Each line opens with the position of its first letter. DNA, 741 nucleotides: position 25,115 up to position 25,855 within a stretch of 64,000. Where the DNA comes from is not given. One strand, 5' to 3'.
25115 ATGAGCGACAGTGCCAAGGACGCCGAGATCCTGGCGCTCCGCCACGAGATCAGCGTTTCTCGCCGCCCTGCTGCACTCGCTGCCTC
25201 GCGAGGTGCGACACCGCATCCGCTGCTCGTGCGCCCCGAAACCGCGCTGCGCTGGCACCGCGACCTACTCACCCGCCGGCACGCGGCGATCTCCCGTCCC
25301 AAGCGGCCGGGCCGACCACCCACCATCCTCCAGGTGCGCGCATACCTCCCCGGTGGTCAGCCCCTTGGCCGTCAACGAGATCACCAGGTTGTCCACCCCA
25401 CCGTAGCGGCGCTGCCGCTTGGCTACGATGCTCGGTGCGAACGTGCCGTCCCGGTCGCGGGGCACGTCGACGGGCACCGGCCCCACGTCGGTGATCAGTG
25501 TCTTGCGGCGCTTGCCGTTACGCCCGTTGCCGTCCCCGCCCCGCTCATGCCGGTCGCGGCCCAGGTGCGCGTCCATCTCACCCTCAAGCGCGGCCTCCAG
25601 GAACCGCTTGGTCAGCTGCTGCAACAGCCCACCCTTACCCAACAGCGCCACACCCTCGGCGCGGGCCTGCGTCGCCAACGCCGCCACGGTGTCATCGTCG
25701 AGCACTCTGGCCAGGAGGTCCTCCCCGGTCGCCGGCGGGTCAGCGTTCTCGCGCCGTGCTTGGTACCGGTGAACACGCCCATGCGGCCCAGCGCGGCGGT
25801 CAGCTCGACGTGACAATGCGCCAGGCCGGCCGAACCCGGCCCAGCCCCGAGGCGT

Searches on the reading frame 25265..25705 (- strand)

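Call 8: search_protein_families(library=pfam, proteins=[window:25265-25705:-])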
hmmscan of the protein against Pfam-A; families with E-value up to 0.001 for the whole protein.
window:25265-25705:- (146 aa): 1 family
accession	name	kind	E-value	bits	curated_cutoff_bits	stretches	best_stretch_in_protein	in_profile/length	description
PF00872.24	Transposase_mut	-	1e-27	97.5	21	1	10-127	10-126/379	Transposase, Mutator family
